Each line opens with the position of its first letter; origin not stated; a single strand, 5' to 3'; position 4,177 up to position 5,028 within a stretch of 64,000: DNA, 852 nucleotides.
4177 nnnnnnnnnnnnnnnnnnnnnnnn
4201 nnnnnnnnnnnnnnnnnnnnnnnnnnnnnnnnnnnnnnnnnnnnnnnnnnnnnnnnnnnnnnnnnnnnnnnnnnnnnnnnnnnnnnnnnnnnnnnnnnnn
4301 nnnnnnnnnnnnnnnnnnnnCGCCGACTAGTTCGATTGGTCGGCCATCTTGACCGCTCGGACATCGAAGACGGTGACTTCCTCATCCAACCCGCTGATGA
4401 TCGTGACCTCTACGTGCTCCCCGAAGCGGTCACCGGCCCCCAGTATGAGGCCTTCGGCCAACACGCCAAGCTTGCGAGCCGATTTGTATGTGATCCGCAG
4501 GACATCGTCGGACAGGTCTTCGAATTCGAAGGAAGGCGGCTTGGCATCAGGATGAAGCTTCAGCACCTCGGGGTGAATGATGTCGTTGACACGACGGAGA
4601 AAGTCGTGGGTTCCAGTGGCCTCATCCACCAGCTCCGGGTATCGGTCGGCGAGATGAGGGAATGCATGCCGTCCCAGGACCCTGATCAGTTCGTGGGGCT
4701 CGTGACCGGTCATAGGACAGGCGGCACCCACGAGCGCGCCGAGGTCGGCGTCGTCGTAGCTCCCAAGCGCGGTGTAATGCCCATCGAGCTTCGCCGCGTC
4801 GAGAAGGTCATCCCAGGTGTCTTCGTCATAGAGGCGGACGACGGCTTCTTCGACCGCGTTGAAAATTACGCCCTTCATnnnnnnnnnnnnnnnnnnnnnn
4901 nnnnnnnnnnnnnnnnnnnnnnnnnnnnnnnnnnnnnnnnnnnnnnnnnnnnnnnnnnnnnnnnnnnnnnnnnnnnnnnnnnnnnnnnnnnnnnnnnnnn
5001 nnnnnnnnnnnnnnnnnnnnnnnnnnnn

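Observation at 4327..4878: Intact-looking H-NOX heme gas sensor in an actinobacterial-type chromosome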

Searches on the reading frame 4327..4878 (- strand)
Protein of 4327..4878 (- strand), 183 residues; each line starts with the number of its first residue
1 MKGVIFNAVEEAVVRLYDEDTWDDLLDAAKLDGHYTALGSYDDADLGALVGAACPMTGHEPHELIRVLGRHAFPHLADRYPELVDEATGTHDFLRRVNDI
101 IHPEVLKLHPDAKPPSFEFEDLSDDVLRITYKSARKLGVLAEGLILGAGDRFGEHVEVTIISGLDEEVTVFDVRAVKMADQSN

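Call 3: search_protein_families(library=pfam, proteins=[window:4327-4878:-], max_evalue=0.01)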
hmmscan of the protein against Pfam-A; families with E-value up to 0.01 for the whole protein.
window:4327-4878:- (183 aa): 1 family
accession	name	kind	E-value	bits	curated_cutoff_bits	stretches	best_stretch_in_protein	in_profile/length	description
PF07700.20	HNOB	-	1.7e-36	126.1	25.5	1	2-159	1-162/163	Haem-NO-binding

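Call 4: search_protein_families(library=ncbifam, proteins=[window:4327-4878:-], max_evalue=0.01)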
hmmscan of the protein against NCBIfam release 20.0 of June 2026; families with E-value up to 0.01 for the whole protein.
window:4327-4878:- (183 aa): 0 families

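Call 5: search_solved_structures(query=window:4327-4878:-, max_evalue=1, show_alignments=4)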
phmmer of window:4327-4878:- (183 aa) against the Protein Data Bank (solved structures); distinct sequences matched with E-value up to 1: 30.
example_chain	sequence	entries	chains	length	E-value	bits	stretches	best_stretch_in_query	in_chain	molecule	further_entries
6ocv_A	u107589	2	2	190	7.7e-24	88.1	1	1-161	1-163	Heme NO binding domain protein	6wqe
2kii_A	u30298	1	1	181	3.3e-18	69.8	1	1-159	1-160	Putative uncharacterized protein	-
4u9b_A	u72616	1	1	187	3.5e-18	69.7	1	1-159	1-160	NO-binding heme-dependent sensor protein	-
4u99_A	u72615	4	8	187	6.3e-18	68.9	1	1-159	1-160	NO-binding heme-dependent sensor protein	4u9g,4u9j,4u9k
2kil_A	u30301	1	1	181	8.3e-17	65.2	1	1-159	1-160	Putative uncharacterized protein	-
4iae_A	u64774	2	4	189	3e-14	56.9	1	1-177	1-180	Alr2278 protein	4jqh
2o09_A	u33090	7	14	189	4.2e-14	56.4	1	1-177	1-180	Alr2278 protein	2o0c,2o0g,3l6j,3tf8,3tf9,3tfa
4iah_A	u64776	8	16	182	4.9e-14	56.2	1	1-162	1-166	Alr2278 protein | H-NOX domain protein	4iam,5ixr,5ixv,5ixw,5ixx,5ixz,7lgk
6mx5_A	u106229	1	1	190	6.4e-14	55.8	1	1-162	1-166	Alr2278 protein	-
6bde_A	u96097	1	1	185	1.2e-13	54.9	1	1-164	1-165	2,4-dihydroxyhept-2-ene-1,7-dioic acid aldolase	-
3tff_A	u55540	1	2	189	2e-13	54.2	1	1-177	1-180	Alr2278 protein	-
3tfd_A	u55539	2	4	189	2.8e-13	53.7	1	1-177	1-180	Alr2278 protein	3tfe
6bdd_A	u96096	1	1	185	8.1e-13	52.2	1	1-164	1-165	2,4-dihydroxyhept-2-ene-1,7-dioic acid aldolase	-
3tfg_A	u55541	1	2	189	1.4e-12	51.5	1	1-177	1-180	Alr2278 protein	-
6dxi_A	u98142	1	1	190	2.9e-12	50.4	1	1-162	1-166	H-NOX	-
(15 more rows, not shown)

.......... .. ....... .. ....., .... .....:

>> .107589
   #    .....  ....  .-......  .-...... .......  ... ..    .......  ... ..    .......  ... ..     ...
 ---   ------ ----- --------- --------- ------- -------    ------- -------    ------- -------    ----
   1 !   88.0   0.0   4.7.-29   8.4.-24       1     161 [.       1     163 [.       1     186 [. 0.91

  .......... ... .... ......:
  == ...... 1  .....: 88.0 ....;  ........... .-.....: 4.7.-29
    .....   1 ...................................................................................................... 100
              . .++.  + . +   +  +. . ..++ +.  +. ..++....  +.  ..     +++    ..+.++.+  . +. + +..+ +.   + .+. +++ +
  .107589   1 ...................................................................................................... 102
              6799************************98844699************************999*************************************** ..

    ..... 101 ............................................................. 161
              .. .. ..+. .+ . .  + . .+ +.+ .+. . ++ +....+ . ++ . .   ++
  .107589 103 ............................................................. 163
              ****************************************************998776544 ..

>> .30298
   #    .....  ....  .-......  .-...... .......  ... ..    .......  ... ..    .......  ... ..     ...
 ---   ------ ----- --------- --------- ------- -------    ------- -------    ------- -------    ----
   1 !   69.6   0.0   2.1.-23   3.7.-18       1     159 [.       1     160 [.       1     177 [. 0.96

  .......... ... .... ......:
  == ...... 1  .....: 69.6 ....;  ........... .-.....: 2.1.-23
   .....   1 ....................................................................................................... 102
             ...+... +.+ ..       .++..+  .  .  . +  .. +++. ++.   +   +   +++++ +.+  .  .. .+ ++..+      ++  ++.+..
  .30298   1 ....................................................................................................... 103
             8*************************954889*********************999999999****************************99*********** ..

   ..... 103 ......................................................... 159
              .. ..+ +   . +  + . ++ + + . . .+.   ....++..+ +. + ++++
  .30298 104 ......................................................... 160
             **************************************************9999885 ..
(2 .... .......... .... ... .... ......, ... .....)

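Call 7: find_homologous_proteins(query=window:4327-4878:-, max_evalue=0.00001)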
Query window:4327-4878:- (183 aa): 465 proteins with E <= 0.00001 among 770 candidates; the best 120 are listed.
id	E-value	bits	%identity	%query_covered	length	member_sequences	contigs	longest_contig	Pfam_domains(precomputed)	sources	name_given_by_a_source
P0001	7.7e-117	406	100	100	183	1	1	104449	PF07700.21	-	-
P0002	8.0e-101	354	86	99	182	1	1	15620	PF07700.21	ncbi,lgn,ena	-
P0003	2.1e-95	336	82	100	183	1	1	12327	PF07700.21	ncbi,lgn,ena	-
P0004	5.7e-94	331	83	97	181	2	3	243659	PF07700.21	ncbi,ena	-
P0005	7.2e-93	328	82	98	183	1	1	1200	PF07700.21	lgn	-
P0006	1.9e-92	326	82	98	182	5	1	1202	PF07700.21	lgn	-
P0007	4.7e-92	325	81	98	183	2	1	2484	PF07700.21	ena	-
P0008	2.1e-91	323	81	97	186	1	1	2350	PF07700.21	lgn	-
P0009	3.1e-91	323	80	98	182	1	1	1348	PF07700.21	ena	-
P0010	2.8e-90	319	78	98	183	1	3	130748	PF07700.21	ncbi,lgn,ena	-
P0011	8.4e-90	318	80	98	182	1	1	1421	PF07700.21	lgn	-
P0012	1.6e-88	314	76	99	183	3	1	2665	PF07700.21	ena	-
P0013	8.7e-85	302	72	99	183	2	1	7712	PF07700.21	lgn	-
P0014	1.3e-82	294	74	99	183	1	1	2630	PF07700.21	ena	-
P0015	5.3e-82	292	73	98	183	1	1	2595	PF07700.21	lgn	-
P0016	6.0e-82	292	76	97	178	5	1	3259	PF07700.21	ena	-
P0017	6.4e-82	292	74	98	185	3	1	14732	PF07700.21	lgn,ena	-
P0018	1.6e-81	291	73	97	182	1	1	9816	PF07700.21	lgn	-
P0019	1.7e-81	291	75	95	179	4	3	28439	PF07700.21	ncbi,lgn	-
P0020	3.1e-80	287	74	95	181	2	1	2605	PF07700.21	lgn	-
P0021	5.4e-80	286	75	95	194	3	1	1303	PF07700.21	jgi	jgi:hypothetical protein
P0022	1.3e-79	285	73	99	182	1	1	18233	PF07700.21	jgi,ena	-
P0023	2.0e-79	284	72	97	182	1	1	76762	PF07700.21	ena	-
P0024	2.3e-79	284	70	99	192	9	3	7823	PF07700.21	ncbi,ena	-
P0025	1.0e-78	282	74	97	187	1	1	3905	PF07700.21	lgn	-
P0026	1.8e-78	281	75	95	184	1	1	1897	PF07700.21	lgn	-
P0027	8.7e-78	279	72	96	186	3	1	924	PF07700.21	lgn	-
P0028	1.6e-77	278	71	95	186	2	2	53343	PF07700.21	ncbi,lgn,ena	-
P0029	3.1e-76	274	71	99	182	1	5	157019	PF07700.21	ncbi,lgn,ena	-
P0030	3.5e-76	273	69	97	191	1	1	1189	PF07700.21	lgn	-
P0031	5.9e-76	273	69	96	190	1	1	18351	PF07700.21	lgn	-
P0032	3.2e-75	270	71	98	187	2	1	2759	PF07700.21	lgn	-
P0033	4.3e-75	270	69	96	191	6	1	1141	PF07700.21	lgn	-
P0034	2.4e-74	267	67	99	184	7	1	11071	PF07700.21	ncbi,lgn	-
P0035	3.4e-73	264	68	98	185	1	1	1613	PF07700.21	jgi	-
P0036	8.0e-73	263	67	97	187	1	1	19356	PF07700.21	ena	-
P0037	2.1e-72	261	65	98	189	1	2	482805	PF07700.21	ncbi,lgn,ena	-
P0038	2.9e-72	261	66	99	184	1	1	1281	PF07700.21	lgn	-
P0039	6.1e-72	260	68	98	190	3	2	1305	PF07700.21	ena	-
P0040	2.4e-71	258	66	99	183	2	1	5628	PF07700.21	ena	-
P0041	7.3e-71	256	65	100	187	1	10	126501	PF07700.21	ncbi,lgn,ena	-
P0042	9.1e-70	253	67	95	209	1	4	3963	PF07700.21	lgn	-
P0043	4.9e-69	250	66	96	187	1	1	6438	PF07700.21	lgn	-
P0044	1.9e-68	248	68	95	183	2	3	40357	PF07700.21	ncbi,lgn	-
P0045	3.9e-67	244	66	95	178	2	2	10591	PF07700.21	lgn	-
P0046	2.3e-66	241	62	95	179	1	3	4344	PF07700.21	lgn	-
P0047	1.9e-65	238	64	96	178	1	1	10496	PF07700.21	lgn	-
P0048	2.7e-65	238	65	95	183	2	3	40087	PF07700.21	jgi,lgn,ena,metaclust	metaclust:\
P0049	2.2e-64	235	63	95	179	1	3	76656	PF07700.21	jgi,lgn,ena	-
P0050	4.9e-64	234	63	95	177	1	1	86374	PF07700.21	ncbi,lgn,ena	-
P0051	9.8e-64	233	61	95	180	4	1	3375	PF07700.21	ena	-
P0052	3.1e-63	231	61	95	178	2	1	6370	PF07700.21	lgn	-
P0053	1.1e-61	226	61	95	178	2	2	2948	PF07700.21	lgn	-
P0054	1.5e-60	222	58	100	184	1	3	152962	PF07700.21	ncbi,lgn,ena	-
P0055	1.7e-60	222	60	95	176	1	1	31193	PF07700.21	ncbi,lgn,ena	-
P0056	5.1e-60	221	60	96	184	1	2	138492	PF07700.21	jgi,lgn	-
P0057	6.7e-60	220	61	95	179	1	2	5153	PF07700.21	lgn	-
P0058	4.5e-58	214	61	95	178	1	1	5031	PF07700.21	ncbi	-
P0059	6.6e-58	214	60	96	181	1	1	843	PF07700.21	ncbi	-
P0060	1.5e-57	213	56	99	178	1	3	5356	PF07700.21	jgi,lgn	jgi:hypothetical protein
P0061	1.0e-55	207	57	95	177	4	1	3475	PF07700.21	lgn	-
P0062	1.2e-53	200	57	95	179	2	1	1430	PF07700.21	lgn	-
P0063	9.5e-51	191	53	95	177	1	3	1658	PF07700.21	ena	-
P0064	1.3e-50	190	60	89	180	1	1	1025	PF07700.21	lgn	-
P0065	9.5e-50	187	55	95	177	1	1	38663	PF07700.21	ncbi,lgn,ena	-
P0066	1.4e-49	187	55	87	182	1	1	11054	PF07700.21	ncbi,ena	-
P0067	1.6e-49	187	50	98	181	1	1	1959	PF07700.21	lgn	-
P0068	4.5e-49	185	53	95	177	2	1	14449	PF07700.21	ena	-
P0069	6.5e-49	185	54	86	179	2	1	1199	PF07700.21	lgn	-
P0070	1.0e-48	184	56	89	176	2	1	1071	PF07700.21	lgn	-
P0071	4.4e-48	182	56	89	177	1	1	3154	PF07700.21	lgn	-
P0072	5.8e-48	181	55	95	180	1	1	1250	PF07700.21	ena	-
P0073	1.5e-47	180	55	87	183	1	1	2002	PF07700.21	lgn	-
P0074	1.8e-47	180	53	96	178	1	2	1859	PF07700.21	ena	-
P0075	1.9e-47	180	53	96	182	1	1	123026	PF07700.21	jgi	-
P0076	5.0e-47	178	53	95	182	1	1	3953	PF07700.21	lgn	-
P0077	1.0e-46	177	54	88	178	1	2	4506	PF07700.21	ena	-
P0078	1.5e-46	177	56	86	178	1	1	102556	PF07700.21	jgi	-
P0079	2.3e-46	176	54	96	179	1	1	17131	PF07700.21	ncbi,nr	ncbi:MAG: heme NO-binding domain-containing protein [Acidimicrobiales bacterium]|nr:heme NO-binding 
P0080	3.0e-46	176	55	86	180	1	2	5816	PF07700.21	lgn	-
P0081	3.2e-46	176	54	86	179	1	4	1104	PF07700.21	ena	-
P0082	3.9e-46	176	55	89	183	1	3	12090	PF07700.21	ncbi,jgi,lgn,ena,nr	ncbi:MAG: heme NO-binding domain-containing protein [Acidimicrobiia bacterium]|nr:heme NO-binding do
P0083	4.7e-46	175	55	88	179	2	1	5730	PF07700.21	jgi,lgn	-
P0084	5.1e-46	175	54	92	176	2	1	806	PF07700.21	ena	-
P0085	7.8e-46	175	52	95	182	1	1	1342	PF07700.21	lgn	-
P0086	9.3e-46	174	55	87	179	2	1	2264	PF07700.21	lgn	-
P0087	1.3e-45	174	57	88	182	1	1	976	PF07700.21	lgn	-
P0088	1.4e-45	174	57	86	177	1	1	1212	PF07700.21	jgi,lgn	jgi:hypothetical protein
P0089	1.8e-45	173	56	86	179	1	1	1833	PF07700.21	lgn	-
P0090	1.9e-45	173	53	88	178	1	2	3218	PF07700.21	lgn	-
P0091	2.1e-45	173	53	95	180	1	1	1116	PF07700.21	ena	-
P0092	2.1e-45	173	54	86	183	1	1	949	PF07700.21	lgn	-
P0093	2.7e-45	173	55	87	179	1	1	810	PF07700.21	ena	-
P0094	3.2e-45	173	54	86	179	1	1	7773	PF07700.21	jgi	-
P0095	4.4e-45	172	50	97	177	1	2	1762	PF07700.21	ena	-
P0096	4.4e-45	172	51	89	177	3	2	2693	PF07700.21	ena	-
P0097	5.8e-45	172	51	96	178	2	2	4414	PF07700.21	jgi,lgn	-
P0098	1.1e-44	171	56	87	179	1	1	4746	PF07700.21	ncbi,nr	ncbi:MAG: heme NO-binding domain-containing protein [Acidimicrobiia bacterium]|nr:heme NO-binding do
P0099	1.8e-44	170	53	96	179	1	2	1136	PF07700.21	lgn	-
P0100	2.3e-44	170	51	97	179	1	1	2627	PF07700.21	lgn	-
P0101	2.5e-44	170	54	86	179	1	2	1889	PF07700.21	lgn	-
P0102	2.9e-44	169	53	95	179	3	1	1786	PF07700.21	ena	-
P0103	3.2e-44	169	53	93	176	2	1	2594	PF07700.21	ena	-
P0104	4.0e-44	169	53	91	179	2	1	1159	PF07700.21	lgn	-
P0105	5.0e-44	169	56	87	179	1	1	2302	PF07700.21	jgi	-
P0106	5.4e-44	169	56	86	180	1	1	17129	PF02830.24,PF07700.21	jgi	jgi:hypothetical protein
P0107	6.6e-44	168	56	86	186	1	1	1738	PF02830.24,PF07700.21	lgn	-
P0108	7.4e-44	168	53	87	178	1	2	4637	PF02830.24,PF07700.21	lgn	-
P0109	9.7e-44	168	56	86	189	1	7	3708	PF02830.24,PF07700.21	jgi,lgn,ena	jgi:hypothetical protein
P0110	1.4e-43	167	50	97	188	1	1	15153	PF07700.21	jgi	-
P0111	2.1e-43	167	52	90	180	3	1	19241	PF02830.24,PF07700.21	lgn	-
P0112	2.6e-43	166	54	87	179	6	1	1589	PF07700.21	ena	-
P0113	2.9e-43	166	54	92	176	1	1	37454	PF07700.21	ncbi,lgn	ncbi:MAG: heme NO-binding domain-containing protein [Actinomycetota bacterium]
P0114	4.0e-43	166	53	86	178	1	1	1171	PF02830.24,PF07700.21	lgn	-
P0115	4.1e-43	166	56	86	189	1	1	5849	PF02830.24,PF07700.21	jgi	jgi:hypothetical protein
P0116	4.8e-43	165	54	86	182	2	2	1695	PF02830.24,PF07700.21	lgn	-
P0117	5.7e-43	165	51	95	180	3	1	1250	PF02830.24,PF07700.21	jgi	jgi:Haem-NO-binding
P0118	6.8e-43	165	51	96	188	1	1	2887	PF02830.24,PF07700.21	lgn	-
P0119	7.8e-43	165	54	86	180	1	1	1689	PF02830.24,PF07700.21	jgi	jgi:hypothetical protein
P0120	8.3e-43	165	54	92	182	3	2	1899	PF07700.21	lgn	-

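Call 9: find_related_loci(query=window:4327-4878:-, collection=genome_contigs, flank=6000)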
Query window:4327-4878:- (183 aa) in genome_contigs; peptide patterns used: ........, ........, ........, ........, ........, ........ (x = any residue, [..] = any of these).
235 stretches matched a pattern; 53 encode a relative of the query (tblastn E <= 1e-3); 53 distinct loci.
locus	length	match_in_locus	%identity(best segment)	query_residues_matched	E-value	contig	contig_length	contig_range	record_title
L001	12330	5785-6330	86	1-182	2e-104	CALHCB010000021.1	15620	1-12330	MAG: uncultured Acidimicrobiales bacterium isolate R4_Bin_Bin_147_sub_1 genome assembly, contig: c_000006369990, whole g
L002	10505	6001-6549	82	1-183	1e-99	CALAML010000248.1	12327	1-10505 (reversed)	MAG: uncultured Acidimicrobiales bacterium isolate R2_Bin_METABAT__166_1 genome assembly, contig: c_000000155718, whole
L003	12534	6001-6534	83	1-178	3e-97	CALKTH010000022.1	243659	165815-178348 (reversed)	MAG: uncultured Acidimicrobiales bacterium isolate R3_Bin_MAXBIN__023_1 genome assembly, contig: c_000001667639, whole g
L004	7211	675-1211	83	1-179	2e-96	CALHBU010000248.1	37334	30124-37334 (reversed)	MAG: uncultured Acidimicrobiales bacterium isolate R2_Bin_MAXBIN__081_sub_1 genome assembly, contig: c_000001621479, who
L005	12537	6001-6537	78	1-179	1e-93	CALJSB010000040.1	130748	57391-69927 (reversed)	MAG: uncultured Acidimicrobiales bacterium isolate R1_Bin_METABAT__39_1 genome assembly, contig: c_000001690632, whole g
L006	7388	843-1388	75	1-182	1e-90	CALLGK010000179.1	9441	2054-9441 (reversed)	MAG: uncultured Acidimicrobiales bacterium isolate R1_Bin_METABAT__190_1 genome assembly, contig: c_000000293373, whole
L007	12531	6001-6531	75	1-177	4e-87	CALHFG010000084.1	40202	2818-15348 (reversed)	MAG: uncultured Acidimicrobiales bacterium isolate R2_Bin_METABAT__104_1 genome assembly, contig: c_000000087551, whole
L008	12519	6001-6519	75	1-173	5e-86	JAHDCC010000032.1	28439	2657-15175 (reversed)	MAG: Acidimicrobiales bacterium isolate MAG-125 RZ_4640, whole genome shotgun sequence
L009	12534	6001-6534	72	1-179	7e-82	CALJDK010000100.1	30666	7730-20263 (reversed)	MAG: uncultured Acidimicrobiales bacterium isolate R2_Bin_MAXBIN__011_sub_1 genome assembly, contig: c_000000188770, who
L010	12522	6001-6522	71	1-174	4e-82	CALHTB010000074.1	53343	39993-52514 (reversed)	MAG: uncultured Acidimicrobiales bacterium isolate R2_Bin_MAXBIN__008_sub_1 genome assembly, contig: c_000000694632, who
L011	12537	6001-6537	71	1-181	2e-81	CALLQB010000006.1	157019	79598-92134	MAG: uncultured Acidimicrobiales bacterium isolate L2_Bin_METABAT__144_1 genome assembly, contig: c_000001352888, whole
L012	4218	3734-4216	75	1-161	1e-78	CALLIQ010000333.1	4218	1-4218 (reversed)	MAG: uncultured Acidimicrobiales bacterium isolate B4_Bin_METABAT__56_1 genome assembly, contig: c_000001494229, whole g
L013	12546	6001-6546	66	1-182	1e-76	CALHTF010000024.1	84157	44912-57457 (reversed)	MAG: uncultured Acidimicrobiales bacterium isolate R2_Bin_MAXBIN__030_1 genome assembly, contig: c_000002129465, whole g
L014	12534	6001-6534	65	1-179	1e-76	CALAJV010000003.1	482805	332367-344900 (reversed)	MAG: uncultured Acidimicrobiales bacterium isolate L4_Bin_METABAT__59_1 genome assembly, contig: c_000000582547, whole g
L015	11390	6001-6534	66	1-179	6e-76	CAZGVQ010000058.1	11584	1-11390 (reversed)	MAG TPA_asm: uncultured Acidimicrobiales bacterium isolate SRP114822_co3_21 genome assembly, contig: NODE_865_length_115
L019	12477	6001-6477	53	1-159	5e-48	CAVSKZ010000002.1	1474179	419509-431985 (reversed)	MAG: uncultured Solirubrobacterales bacterium isolate MFD09206.bin.2.6 genome assembly, contig: contig_3332, whole genom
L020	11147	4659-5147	48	1-158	7e-45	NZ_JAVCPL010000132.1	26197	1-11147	Cupriavidus ulmosensis strain CV2 NODE_132_length_26197_cov_12.013042, whole genome shotgun sequence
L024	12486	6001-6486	49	1-162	9e-43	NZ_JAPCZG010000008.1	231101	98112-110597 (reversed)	Novosphingobium sp. KCTC 2891 strain 16085 2891_8, whole genome shotgun sequence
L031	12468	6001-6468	47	1-156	7e-40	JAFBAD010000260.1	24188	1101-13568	MAG: Acidimicrobiia bacterium isolate CP_BM_RX_R9_22 BM_RX_R9_k147_1486243, whole genome shotgun sequence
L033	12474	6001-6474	46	1-158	1e-39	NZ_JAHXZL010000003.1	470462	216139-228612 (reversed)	Sphingomonas folli strain RHCKR7 NODE_3_length_470462_cov_63.883171, whole genome shotgun sequence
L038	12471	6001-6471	52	1-158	1e-37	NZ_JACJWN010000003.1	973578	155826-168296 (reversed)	MAG: Mycolicibacterium sp. isolate HK-STAS-ACTI-10 HK-STAS-ACTI-10_3, whole genome shotgun sequence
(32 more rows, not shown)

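Call 25: find_encoding_contigs(protein=window:4327-4878:-, flank=3000, max_places=3)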
Protein window:4327-4878:- (183 aa): no gene with exactly this product is on record in the collection.

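Call 27: find_encoding_contigs(protein=P0037, flank=10000, max_places=2)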
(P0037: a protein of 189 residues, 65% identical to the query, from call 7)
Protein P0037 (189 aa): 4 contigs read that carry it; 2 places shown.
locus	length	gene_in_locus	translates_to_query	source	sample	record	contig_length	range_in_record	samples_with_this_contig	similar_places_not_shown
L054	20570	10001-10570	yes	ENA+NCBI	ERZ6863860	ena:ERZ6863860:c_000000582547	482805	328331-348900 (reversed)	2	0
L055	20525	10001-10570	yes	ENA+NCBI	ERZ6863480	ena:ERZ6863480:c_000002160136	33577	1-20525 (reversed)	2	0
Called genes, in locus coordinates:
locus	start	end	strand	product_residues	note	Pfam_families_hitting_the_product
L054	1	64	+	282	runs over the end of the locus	PF07848:PaaX, PF20803:PaaX_M, PF08223:PaaX_C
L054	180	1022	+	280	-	PF02668:TauD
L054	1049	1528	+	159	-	PF24553:Rv0428c_C (weak), PF00583:Acetyltransf_1, PF13508:Acetyltransf_7 (weak)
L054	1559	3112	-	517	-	-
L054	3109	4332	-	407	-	-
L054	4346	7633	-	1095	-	-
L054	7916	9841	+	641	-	PF00989:PAS, PF08447:PAS_3 (weak), PF00512:HisKA, PF02518:HATPase_c, PF00072:Response_reg, PF01627:Hpt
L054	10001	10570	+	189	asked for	PF07700:HNOB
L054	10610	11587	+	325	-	PF00512:HisKA, PF13581:HATPase_c_2 (weak), PF02518:HATPase_c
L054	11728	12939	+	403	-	PF00534:Glycos_transf_1, PF13692:Glyco_trans_1_4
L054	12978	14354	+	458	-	PF01943:Polysacc_synt, PF13440:Polysacc_synt_3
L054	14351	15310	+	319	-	PF00535:Glycos_transf_2, PF10111:Glyco_tranf_2_2 (weak)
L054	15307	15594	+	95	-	PF01740:STAS, PF13466:STAS_2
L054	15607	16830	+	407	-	PF07228:SpoIIE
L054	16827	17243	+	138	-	PF13581:HATPase_c_2, PF02518:HATPase_c (faint)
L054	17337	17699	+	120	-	PF01740:STAS, PF13466:STAS_2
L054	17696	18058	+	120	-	PF00072:Response_reg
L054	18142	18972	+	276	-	PF00561:Abhydrolase_1, PF12146:Hydrolase_4, PF12697:Abhydrolase_6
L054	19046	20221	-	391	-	PF01070:FMN_dh, PF03060:NMO (weak), PF01645:Glu_synthase (weak), PF00478:IMPDH (weak)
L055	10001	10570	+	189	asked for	PF07700:HNOB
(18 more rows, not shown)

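Call 30: find_encoding_contigs(protein=P0004, flank=10000, max_places=1)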
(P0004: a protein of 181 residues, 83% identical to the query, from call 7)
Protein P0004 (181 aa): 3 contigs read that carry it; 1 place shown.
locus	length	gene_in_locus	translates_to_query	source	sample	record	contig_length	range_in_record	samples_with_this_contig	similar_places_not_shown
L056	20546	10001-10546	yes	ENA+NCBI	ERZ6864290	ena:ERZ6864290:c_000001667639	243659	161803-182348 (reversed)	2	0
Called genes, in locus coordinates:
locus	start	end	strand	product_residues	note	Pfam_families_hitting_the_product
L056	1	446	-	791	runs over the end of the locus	PF00069:Pkinase, PF03706:LPG_synthase_TM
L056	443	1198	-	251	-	PF01569:PAP2, PF14378:PAP2_3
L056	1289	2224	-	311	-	PF22481:DUF6985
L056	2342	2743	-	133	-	PF00583:Acetyltransf_1, PF13508:Acetyltransf_7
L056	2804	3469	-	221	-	-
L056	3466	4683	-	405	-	PF09134:Invasin_D3 (faint)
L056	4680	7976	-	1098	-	-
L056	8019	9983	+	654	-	PF00989:PAS, PF08447:PAS_3 (weak), PF08448:PAS_4 (faint), PF00512:HisKA, PF02518:HATPase_c, PF00072:Response_reg, PF01627:Hpt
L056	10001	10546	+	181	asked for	PF07700:HNOB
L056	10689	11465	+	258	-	PF00512:HisKA, PF13581:HATPase_c_2, PF02518:HATPase_c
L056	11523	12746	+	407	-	PF00534:Glycos_transf_1, PF13692:Glyco_trans_1_4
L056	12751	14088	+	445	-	PF01943:Polysacc_synt, PF13440:Polysacc_synt_3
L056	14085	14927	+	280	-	PF00535:Glycos_transf_2, PF10111:Glyco_tranf_2_2 (weak), PF13641:Glyco_tranf_2_3 (weak)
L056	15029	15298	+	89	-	PF01740:STAS, PF13466:STAS_2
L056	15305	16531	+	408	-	PF07228:SpoIIE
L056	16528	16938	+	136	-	PF13581:HATPase_c_2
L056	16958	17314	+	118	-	PF01740:STAS, PF13466:STAS_2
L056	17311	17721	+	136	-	PF00072:Response_reg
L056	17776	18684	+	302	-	PF00106:adh_short, PF08659:KR (weak), PF13561:adh_short_C2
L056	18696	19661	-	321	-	PF00296:Bac_luciferase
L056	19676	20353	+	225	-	PF00440:TetR_N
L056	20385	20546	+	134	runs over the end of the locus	PF00903:Glyoxalase, PF13669:Glyoxalase_4 (weak), PF18029:Glyoxalase_6 (weak)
